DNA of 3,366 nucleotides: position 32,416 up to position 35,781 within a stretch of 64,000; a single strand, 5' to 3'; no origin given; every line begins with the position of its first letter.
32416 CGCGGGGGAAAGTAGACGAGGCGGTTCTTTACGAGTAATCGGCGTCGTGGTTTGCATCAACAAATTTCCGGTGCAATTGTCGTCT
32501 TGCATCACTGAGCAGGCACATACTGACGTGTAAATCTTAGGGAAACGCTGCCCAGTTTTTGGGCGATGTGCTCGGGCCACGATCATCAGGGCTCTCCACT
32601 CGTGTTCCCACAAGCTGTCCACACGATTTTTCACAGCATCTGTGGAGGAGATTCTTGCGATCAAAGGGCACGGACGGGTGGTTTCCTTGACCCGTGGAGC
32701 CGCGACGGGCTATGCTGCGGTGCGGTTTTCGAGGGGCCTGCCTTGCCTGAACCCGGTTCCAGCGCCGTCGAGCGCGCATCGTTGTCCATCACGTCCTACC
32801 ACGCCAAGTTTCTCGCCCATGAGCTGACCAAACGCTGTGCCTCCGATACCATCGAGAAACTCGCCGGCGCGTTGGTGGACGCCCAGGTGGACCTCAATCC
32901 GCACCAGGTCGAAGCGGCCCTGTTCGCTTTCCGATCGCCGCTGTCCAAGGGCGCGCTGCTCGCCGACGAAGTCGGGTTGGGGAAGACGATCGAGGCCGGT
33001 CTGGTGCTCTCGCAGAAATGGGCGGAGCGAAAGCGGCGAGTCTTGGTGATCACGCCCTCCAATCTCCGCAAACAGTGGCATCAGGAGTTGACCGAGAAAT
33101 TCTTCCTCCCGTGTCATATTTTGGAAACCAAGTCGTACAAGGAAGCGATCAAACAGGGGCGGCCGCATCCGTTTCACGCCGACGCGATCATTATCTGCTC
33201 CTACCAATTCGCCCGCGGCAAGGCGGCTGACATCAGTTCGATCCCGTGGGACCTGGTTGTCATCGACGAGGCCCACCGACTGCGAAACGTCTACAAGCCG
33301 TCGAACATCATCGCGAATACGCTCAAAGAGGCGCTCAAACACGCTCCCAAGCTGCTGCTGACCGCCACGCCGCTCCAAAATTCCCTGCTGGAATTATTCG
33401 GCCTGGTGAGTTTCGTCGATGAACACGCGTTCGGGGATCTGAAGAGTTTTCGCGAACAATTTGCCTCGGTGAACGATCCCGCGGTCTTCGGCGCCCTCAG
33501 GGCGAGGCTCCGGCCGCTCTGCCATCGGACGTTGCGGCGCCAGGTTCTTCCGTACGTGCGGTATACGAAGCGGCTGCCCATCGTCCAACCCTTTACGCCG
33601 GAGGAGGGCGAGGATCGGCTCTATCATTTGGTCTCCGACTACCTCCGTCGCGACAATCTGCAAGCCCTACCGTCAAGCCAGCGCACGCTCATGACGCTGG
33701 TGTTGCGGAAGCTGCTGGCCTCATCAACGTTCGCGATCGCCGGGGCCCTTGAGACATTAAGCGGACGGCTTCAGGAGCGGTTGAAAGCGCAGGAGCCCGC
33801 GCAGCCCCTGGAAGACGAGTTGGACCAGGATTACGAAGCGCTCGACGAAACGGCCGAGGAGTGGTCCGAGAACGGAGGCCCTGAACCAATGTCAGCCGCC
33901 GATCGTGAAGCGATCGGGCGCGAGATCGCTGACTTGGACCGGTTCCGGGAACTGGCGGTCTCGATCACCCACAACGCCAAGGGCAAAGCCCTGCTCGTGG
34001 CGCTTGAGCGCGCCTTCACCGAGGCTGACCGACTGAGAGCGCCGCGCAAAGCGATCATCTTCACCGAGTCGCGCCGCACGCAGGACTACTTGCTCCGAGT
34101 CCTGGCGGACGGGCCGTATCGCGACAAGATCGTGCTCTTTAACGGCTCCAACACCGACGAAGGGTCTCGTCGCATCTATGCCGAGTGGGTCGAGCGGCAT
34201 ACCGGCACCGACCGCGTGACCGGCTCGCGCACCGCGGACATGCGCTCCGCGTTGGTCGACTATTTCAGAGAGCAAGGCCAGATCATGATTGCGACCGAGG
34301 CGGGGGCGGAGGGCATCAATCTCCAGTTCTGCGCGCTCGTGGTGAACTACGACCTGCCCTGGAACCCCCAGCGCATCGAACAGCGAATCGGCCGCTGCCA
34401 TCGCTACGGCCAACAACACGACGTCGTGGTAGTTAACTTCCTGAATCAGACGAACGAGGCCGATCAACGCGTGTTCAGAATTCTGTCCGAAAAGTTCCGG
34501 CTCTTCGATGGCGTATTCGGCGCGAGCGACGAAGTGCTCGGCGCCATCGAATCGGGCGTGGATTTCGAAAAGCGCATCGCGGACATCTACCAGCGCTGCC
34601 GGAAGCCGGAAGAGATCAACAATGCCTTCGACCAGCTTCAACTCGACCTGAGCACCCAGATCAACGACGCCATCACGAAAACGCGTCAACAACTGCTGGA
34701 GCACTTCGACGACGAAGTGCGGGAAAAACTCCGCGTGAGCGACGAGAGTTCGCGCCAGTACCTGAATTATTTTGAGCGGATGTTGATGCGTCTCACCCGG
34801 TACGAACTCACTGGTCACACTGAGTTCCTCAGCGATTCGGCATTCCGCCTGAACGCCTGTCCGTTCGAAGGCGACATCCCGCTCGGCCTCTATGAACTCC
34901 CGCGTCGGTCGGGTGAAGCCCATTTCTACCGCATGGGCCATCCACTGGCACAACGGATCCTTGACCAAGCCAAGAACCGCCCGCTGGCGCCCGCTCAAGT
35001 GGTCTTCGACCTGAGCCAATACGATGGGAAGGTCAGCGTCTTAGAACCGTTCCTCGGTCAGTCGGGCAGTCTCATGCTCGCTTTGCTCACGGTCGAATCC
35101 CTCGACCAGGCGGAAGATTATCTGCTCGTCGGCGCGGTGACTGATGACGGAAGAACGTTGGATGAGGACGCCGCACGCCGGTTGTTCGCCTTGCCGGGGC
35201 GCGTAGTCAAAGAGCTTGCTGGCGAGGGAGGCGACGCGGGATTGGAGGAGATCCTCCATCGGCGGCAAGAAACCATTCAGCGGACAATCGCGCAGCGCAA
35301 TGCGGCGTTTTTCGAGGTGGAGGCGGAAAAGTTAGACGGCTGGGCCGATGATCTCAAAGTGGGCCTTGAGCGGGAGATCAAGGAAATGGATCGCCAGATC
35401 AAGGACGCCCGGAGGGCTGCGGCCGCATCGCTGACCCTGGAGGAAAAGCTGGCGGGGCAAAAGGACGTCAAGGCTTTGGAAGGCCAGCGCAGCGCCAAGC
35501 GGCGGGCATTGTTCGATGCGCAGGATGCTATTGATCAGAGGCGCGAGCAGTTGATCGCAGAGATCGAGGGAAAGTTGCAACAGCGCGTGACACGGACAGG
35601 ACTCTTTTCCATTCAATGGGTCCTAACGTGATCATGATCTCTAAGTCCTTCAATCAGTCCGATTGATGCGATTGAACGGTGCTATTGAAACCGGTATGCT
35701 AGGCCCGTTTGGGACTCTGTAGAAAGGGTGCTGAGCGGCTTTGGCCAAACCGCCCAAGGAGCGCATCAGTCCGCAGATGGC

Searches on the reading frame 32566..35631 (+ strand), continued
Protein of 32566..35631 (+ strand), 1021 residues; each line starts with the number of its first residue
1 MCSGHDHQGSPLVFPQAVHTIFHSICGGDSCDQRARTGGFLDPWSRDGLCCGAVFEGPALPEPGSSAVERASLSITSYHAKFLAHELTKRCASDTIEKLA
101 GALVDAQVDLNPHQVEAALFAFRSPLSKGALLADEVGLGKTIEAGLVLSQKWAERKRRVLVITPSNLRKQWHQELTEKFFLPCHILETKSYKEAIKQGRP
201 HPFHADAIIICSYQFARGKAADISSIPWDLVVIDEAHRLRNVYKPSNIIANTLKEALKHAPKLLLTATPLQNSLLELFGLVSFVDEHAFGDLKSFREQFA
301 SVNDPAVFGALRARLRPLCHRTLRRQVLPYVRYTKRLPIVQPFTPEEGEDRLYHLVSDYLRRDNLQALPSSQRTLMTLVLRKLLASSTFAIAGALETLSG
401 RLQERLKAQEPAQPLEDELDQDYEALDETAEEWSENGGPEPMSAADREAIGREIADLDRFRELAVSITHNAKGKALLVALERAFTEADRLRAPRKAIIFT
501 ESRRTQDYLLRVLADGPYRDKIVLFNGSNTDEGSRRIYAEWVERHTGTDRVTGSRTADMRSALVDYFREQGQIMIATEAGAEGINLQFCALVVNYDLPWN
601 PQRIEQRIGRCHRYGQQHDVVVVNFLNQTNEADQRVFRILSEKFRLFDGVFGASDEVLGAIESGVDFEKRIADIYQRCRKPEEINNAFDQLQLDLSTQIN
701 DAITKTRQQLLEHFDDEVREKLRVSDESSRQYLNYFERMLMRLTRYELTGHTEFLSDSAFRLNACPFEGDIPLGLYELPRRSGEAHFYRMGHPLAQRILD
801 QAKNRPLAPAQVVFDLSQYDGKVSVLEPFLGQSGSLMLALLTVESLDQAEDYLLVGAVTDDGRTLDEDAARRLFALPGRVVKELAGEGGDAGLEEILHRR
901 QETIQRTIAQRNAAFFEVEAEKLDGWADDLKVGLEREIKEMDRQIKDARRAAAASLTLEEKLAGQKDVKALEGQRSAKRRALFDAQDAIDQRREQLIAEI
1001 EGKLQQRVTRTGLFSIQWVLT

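Call 67: predict_structure(alignment_id=A2)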
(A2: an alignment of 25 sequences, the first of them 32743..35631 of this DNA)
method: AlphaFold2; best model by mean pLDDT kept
length: 962 residues; sequences in the alignment: 25
mean_pLDDT: 61.8   pTM: 0.36
mean pLDDT of the five models: 61.8, 61.7, 59.9, 59.8, 55.1
residues with pLDDT >= 90: 25; 70-90: 375; 50-70: 232; < 50: 330
segments of 3 or more residues with pLDDT < 50: 1-80, 94-96, 177-189, 207-237, 248-250, 255-292, 322-334, 351-381, 408-410, 523-528, 538-561, 581-609, 643-670, 720-726
pLDDT, mean of each block of 10 residues (from residue 1): 30 34 34 34 41 42 38 38 56 58 76 71 83 84 83 84 82 58 38 66 52 33 34 48 49 45 32 35 44 51 50 49 44 55 67 41 36 36 65 71 55 65 73 72 67 72 77 82 80 69 80 76 49 55 43 39 52 53 39 33 41 57 64 61 46 39 37 59 81 78 82 71 47 76 76 83 74 90 81 88 86 83 69 85 89 78 73 81 87 81 84 86 79 74 77 88 89
secondary structure, 60 per line:
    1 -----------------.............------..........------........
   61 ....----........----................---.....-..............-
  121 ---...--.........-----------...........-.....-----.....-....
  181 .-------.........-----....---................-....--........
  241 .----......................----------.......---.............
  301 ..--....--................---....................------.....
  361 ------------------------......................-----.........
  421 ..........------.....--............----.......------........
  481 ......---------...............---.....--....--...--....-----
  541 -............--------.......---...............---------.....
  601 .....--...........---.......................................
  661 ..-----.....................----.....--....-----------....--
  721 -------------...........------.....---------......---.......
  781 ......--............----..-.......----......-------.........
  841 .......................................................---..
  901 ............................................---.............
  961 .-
elements in order (helices of 4 or more, strands of 3 or more residues): H18-30 H37-46 H53-64 H69-76 H81-96 E100-104 H106-119 E124-126 H129-137 E149-153 H154-159 H161-165 E171-175 H177-181 H189-197 E203-206 H210-225 H227-230 H233-241 H246-267 E278-284 H288-302 H305-308 H311-326 H330-349 H356-360 H385-406 H412-430 E437-441 H444-455 E463-466 H473-486 H496-510 E514-518 H521-524 E532-535 H542-553 E562-568 H572-586 H596-605 H608-618 H622-662 H668-688 E693-697 E700-703 E715-718 H734-744 E751-755 H765-770 E774-786 E789-800 H808-814 E819-824 H832-895 H899-944 E948-961

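Call 72: fold_search(model_id=the predicted structure, library=pdb)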
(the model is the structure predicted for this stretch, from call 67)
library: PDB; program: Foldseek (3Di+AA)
matches with E <= 10: 955; with E <= 0.001: 266
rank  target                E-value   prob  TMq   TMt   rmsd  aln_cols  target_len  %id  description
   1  8so8                  2.5e-22  1.00  0.30  0.33  29.7      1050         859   18  Crystal structure of an N-terminally truncated variant of Escherichia coli RapA (released 2024-07-03)
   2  8spg                  3.2e-22  1.00  0.27  0.30  32.6       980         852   18  Crystal structure of N-terminally truncated Escherichia coli RapA in complex with MgADP (released 2024-07-03)
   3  6bog_A                1.4e-21  1.00  0.30  0.30  30.0      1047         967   17  Crystal structure of RapA, a Swi2/Snf2 protein that recycles RNA polymerase during transcription (released 2017-12-13)
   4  8t0l_F                1.4e-20  1.00  0.29  0.29  31.2      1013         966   18  E. coli Sw2/Snf2 ATPase RapA bound to both ADP-AlF3 and reconstituted E. coli RNA polymerase post-termination complex  (released 2025-04-02)
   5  9jo5_K                1.6e-12  1.00  0.30  0.44  15.1       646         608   18  Structure of isw1-nucleosome complex in ADP-B state (released 2025-04-09)
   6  9jnz_K                2.6e-12  1.00  0.30  0.48  10.2       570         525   19  Structure of isw1-nucleosome complex in Apo state (released 2025-04-09)
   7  5z3u_O                4.4e-12  1.00  0.29  0.44  16.6       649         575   19  Structure of Snf2-nucleosome complex at shl2 in ADP BeFx state (released 2019-05-22)
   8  9jnw_K                6.1e-12  1.00  0.29  0.43  12.0       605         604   19  Structure of isw1-nucleosome complex in ADP+ state (released 2025-04-09)
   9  9jo2_K                1.3e-11  1.00  0.28  0.48  13.4       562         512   19  Structure of isw1-nucleosome complex in Apo* state (released 2025-04-09)
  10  5jxr_A                1.7e-11  1.00  0.21  0.30  26.5       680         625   19  Crystal structure of MtISWI (released 2016-12-07)
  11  9lj2_K                1.8e-11  1.00  0.28  0.42  13.7       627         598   19  Structure of isw1-nucleosome double-bound complex in ADP-ADP+ state (released 2025-04-09)
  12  9t4v_K                1.8e-11  1.00  0.17  0.19  27.3       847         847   16  Activation intermediate of ALC1/CHD1L bound to a PARylated nucleosome (released 2025-11-19)
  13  6ryr_W                2.0e-11  1.00  0.32  0.41  14.2       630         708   18  Nucleosome-CHD4 complex structure (single CHD4 copy) (released 2020-07-15)
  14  6gej_M                2.0e-11  1.00  0.29  0.38  21.9       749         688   16  Chromatin remodeller-nucleosome complex at 3.6 A resolution. (released 2018-10-17)
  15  9jnu_K                2.1e-11  1.00  0.28  0.47  13.2       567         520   20  Structure of isw1-nucleosome complex in ADP state (released 2025-04-09)
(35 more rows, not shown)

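Call 96: search_protein_families(library=padloc, proteins=[L152:13087-14268:+, L152:14750-16054:+, L152:16055-19156:+, L152:19903-21351:+, L114:6291-7133:+, L114:7522-8691:+, L114:9450-10718:+, L114:12805-13770:+], max_evalue=0.00001)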
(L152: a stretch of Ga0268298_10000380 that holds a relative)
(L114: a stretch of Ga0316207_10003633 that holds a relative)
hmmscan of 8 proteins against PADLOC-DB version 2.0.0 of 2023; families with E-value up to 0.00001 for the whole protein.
L152:13087-14268:+ (393 aa): 16 families
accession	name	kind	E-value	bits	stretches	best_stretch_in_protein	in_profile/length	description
PDLC03949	RmrA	-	6.7e-22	75.8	1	13-326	3-279/363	-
PDLC03948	RmrA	-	1.2e-21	75.1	1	11-322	7-299/397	-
PDLC03947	RmrA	-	9.4e-20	68.8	1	11-316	10-294/383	-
PDLC04141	capP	-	5.8e-19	66.6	1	192-360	41-201/242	capP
PDLC03952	RmrA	-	3.7e-16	57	1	176-318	177-308/395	-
PDLC03944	RmrA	-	3.9e-16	57.1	1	14-325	8-296/384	-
PDLC03951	RmrA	-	4.7e-15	53.4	1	9-320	5-293/400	-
PDLC03946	RmrA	-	1e-13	48.8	1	16-322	6-277/357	-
PDLC03956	RmrA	-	7.4e-13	46.3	1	154-351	139-328/399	-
PDLC03954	RmrA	-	2.6e-12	44.4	1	9-313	7-291/380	-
PDLC03955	RmrA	-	4.9e-12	43.8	1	10-321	18-299/371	-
PDLC03945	RmrA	-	1.2e-10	39.2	1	176-330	165-308/394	-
PDLC03943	RmrA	-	1e-08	32.7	1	17-322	7-282/370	-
PDLC03950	RmrA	-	1.6e-07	28.6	1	161-260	139-236/369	-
PDLC04776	PDC-M69B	-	2e-07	28.9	1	185-321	48-183/272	-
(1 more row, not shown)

L152:14750-16054:+ (434 aa): 1 family
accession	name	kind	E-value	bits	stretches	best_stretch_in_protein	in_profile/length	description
PDLC00647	ZorA3|ZorA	-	2.9e-06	24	1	30-429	312-597/780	MotA/ExbB/TolQ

L152:16055-19156:+ (1033 aa): 9 families
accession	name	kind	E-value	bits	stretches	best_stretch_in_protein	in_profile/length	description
PDLC02208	Ppl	-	1.5e-20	70.9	1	908-1028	772-888/894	-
PDLC04135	mad3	-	3.3e-12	44.6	1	365-990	14-339/374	mads_3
PDLC02980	AriA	-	7.5e-09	34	1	907-976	232-302/304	-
PDLC04164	AriA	-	1e-07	29.8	1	907-987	166-246/253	-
PDLC04182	HEC-01A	-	2.1e-07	28.3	0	374-399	32-57/406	-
PDLC03859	LmuB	-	4.8e-07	27.3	0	461-645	334-487/611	-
PDLC04678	PDC-M49A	-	1.3e-06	25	1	913-998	549-634/681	-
PDLC02982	AriAB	-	2e-06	24.7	1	909-992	215-298/570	-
PDLC04177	HEC-01A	-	8.7e-06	23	0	921-976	285-339/393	-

L152:19903-21351:+ (482 aa): 5 families
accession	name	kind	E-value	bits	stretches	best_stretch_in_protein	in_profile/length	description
PDLC04566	PDC-M30A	-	1.3e-23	81.6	1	74-350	10-266/372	-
PDLC04568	PDC-M30A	-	1.7e-11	42.1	1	78-353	15-262/368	-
PDLC04567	PDC-M30A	-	3.5e-11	40.7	1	74-350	11-282/381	-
PDLC04635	PDC-M41A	-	3.5e-08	31.7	1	77-238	11-166/298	-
PDLC04636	PDC-M41A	-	2.4e-06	25.5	1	80-227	12-141/281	-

L114:6291-7133:+ (280 aa): 1 family
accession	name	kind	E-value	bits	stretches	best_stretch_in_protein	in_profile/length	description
PDLC04962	PDC-S22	-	6.5e-133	440.1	1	1-270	1-274/281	-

L114:7522-8691:+ (389 aa): 3 families
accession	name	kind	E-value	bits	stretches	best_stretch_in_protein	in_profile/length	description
PDLC04566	PDC-M30A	-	9.8e-15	52.4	1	9-368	10-343/372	-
PDLC04567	PDC-M30A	-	7.8e-12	42.9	1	133-271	147-279/381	-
PDLC04568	PDC-M30A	-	9.6e-10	36.3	1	11-278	13-263/368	-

L114:9450-10718:+ (422 aa): 5 families
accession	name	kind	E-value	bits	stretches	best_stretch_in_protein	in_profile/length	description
PDLC04566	PDC-M30A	-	4.2e-23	80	1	13-291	8-266/372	-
PDLC04568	PDC-M30A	-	7e-14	49.9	1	18-295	14-263/368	-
PDLC04567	PDC-M30A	-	1e-11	42.5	1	15-291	11-282/381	-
PDLC04635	PDC-M41A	-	1.9e-08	32.6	1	21-179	14-166/298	-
PDLC04636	PDC-M41A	-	2.5e-07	28.7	1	21-168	12-141/281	-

L114:12805-13770:+ (321 aa): 10 families
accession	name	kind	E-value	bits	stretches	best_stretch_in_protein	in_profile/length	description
PDLC02305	AbiEii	-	2.3e-88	294.4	1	1-312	1-306/306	AbiEii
PDLC02290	AbiEii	-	1.2e-20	72.2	1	43-192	23-161/290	AbiEii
PDLC02304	AbiEii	-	1.6e-19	68.8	1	5-192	4-189/260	AbiEii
PDLC02294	AbiEii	-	1.1e-11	43.1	1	34-187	34-182/260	AbiEii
PDLC02317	AbiEii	-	7.1e-11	39.7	1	7-190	6-202/396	AbiEii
PDLC02318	AbiEii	-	1.4e-09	35.7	1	40-192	38-185/280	AbiEii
PDLC02323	AbiEii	-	1.4e-07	29.4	1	45-188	40-181/248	AbiEii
PDLC02307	AbiEii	-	4.1e-07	28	1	42-188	20-142/219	AbiEii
PDLC02324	AbiEii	-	5.5e-07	27.6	0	41-75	23-56/231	AbiEii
PDLC02328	AbiEii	-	1.2e-06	26.6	0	44-188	14-139/203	AbiEii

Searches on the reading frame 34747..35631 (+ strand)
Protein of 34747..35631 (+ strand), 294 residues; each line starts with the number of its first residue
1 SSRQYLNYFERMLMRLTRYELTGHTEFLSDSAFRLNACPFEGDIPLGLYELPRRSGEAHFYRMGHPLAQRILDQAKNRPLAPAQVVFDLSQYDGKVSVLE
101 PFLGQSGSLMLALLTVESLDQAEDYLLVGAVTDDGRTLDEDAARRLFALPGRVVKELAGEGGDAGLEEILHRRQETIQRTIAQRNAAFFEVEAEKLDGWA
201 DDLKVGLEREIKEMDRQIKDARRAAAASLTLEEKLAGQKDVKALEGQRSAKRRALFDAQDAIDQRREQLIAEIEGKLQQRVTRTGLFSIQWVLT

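Call 80: predict_structure(alignment_id=A3)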
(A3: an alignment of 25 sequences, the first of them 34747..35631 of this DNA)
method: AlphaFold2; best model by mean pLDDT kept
length: 294 residues; sequences in the alignment: 25
mean_pLDDT: 85.2   pTM: 0.65
mean pLDDT of the five models: 85.2, 84.1, 84.1, 81.8, 81.6
residues with pLDDT >= 90: 107; 70-90: 165; 50-70: 18; < 50: 4
segments of 3 or more residues with pLDDT < 50: 55-57
pLDDT, mean of each block of 10 residues (from residue 1): 63 86 88 88 86 58 84 84 88 75 93 90 92 92 88 78 81 94 87 85 89 92 88 89 91 88 84 78 91 93
secondary structure, 60 per line:
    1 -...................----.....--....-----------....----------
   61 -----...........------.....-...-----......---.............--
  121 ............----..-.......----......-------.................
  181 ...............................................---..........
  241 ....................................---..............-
elements in order: H2-20 E25-29 E32-35 E47-50 H66-76 E83-87 H97-102 E106-118 E121-132 H140-146 E151-156 H164-227 H231-276 E280-293

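Call 87: fold_search(model_id=the predicted structure, library=pdb)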
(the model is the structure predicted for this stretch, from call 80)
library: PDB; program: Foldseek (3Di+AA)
matches with E <= 10: 552; with E <= 0.001: 0
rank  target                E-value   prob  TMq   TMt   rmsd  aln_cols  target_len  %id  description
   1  9r64_I                3.9e-02  0.21  0.17  0.10  21.3       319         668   13  CPS secretion pathway Wza-Wzc_C1 (Conf 0) (released 2026-03-04)
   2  4ilo_A                8.9e-02  1.00  0.29  0.35   3.9       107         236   20  2.12A resolution structure of CT398 from Chlamydia trachomatis (released 2014-01-01)
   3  4eeb_B                2.0e-01  0.21  0.17  0.16  33.5       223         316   13  CorA coiled-coil mutant under Mg2+ absence (released 2012-11-14)
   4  9lws_B                2.1e-01  0.60  0.30  0.35  15.2       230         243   12  Cryo-EM structure of PI3Kalpha H1047R in complex with compound UCL-TRO-1938 (released 2025-10-15)
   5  4ddq_C                2.1e-01  0.10  0.15  0.11  21.4       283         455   13  Structural plasticity of the Bacillus subtilis GyrA homodimer (released 2013-02-13)
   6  3jcg_E                2.3e-01  0.12  0.15  0.14  31.8       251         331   12  Cryo-EM structure of the magnesium channel CorA in the magnesium-free, asymmetric open state I (released 2016-02-17)
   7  4u2z_A                2.7e-01  0.09  0.12  0.06  24.0       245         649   15  X-ray crystal structure of an Sco GlgEI-V279S/1,2,2-trifluromaltose complex (released 2015-07-22)
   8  5nen_B                3.0e-01  0.47  0.17  0.23   9.6       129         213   15  Crystal structure of the soluble domain of LipC, a membrane fusion protein of a type I secretion system (released 2017-11-22)
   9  4whe                  3.2e-01  0.99  0.28  0.55   3.9       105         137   20  Crystal structure of E. coli phage shock protein A (PspA 1-144) (released 2015-09-02)
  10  8tgd_B                3.6e-01  0.23  0.24  0.27  15.3       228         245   12  STX-478, a Mutant-Selective, Allosteric Inhibitor bound to H1047R PI3Kalpha (released 2023-09-06)
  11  8ts9_B                3.8e-01  0.23  0.24  0.25  15.4       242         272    9  Human PI3K p85alpha/p110alpha H1047R bound to compound 1 (released 2023-11-22)
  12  9r62_I                3.8e-01  0.13  0.23  0.13  20.6       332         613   12  CPS co-polymerase Wzc_C1 (released 2026-03-04)
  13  7w1m_A                4.3e-01  0.54  0.26  0.20  14.0       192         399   14  Cryo-EM structure of human cohesin-CTCF-DNA complex (released 2023-05-31)
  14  2glw_MODEL_1_A        4.3e-01  0.13  0.10  0.25  10.5        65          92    8  The solution structure of PHS018 from pyrococcus horikoshii (released 2006-12-05)
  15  9ijj_d                4.6e-01  0.09  0.17  0.11  26.6       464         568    7  In situ structure of the central apparatus in mouse sperm axoneme. (released 2025-06-04)
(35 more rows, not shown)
